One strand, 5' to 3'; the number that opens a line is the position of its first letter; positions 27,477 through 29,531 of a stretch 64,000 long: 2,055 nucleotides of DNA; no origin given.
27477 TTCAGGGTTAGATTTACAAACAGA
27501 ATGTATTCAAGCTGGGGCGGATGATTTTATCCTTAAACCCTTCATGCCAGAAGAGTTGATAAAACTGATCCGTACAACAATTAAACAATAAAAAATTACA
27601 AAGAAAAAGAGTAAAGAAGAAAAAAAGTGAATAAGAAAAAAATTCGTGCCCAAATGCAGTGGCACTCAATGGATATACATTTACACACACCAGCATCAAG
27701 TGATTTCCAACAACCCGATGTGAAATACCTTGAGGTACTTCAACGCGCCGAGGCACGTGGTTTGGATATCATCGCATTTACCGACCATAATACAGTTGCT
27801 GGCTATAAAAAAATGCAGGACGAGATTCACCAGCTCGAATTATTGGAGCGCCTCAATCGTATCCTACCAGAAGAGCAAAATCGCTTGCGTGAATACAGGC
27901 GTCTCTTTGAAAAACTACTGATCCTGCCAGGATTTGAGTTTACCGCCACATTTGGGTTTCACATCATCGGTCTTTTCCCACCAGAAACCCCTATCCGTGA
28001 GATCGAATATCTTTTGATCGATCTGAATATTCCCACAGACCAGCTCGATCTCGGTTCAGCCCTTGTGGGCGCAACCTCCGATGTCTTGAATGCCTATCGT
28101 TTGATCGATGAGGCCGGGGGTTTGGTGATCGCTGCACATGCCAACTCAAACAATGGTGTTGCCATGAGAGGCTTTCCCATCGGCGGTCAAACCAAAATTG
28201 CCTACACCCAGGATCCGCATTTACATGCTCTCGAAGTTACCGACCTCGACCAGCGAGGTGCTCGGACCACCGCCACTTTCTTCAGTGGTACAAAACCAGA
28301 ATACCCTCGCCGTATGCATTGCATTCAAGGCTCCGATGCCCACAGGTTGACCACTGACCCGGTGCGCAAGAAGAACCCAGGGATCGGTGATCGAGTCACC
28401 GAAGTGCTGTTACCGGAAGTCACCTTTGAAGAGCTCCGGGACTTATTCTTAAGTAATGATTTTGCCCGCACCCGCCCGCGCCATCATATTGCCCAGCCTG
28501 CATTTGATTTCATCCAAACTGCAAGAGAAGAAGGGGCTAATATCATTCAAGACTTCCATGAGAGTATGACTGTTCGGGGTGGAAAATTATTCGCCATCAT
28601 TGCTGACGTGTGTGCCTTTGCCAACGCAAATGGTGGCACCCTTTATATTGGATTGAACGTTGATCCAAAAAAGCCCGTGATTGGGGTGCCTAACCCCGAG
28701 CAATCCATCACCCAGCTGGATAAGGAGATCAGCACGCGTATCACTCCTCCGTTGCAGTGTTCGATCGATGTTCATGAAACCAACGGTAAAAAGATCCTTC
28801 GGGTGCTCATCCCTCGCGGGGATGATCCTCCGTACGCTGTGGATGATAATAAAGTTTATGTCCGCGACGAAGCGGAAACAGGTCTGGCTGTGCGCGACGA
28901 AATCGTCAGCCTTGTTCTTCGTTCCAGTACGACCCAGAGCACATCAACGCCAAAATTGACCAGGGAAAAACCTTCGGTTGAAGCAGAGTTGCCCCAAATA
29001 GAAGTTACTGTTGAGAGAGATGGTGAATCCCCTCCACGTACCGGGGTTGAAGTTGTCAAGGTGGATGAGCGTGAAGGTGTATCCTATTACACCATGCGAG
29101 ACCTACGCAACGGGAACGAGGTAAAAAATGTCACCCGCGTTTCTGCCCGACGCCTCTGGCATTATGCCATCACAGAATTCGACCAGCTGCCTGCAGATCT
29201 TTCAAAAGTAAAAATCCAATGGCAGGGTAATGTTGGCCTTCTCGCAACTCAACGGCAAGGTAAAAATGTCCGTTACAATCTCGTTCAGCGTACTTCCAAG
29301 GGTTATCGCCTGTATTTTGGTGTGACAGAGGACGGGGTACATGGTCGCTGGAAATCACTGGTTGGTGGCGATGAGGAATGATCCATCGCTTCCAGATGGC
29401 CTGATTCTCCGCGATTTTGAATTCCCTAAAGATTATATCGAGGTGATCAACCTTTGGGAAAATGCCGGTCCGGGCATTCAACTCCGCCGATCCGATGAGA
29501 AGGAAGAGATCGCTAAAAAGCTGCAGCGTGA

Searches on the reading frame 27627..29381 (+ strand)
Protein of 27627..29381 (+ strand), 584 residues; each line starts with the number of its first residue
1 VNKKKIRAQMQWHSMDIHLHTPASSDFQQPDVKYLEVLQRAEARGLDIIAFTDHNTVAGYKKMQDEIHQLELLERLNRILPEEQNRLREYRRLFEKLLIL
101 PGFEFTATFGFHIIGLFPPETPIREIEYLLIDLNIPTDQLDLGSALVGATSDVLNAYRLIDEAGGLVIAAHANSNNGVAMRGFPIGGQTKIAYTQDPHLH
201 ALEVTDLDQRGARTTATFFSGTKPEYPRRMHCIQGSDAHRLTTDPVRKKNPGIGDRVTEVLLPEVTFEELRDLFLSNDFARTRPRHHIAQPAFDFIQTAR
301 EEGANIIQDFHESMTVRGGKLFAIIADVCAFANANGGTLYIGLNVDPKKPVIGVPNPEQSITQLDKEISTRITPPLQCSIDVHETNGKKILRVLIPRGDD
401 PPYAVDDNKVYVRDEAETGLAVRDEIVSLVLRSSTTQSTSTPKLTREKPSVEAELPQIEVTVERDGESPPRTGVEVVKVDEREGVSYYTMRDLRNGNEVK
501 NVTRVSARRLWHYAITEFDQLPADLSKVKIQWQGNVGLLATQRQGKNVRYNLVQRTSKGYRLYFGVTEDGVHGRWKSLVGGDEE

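Call 45: search_protein_families(library=ncbifam, proteins=[window:27627-29381:+], max_evalue=1e-15)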
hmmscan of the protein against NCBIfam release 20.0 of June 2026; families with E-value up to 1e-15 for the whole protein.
window:27627-29381:+ (584 aa): 2 families
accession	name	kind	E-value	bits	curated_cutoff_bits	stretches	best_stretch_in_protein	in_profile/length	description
NF045780.1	TrlF_fam_ATP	equivalog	3.1e-23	82.4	350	1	10-245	3-240/944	TrlF family AAA-like ATPase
NF042955.1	Ppl_antiphage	equivalog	8.5e-18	63.7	1000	1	11-242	3-209/882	anti-phage protein Ppl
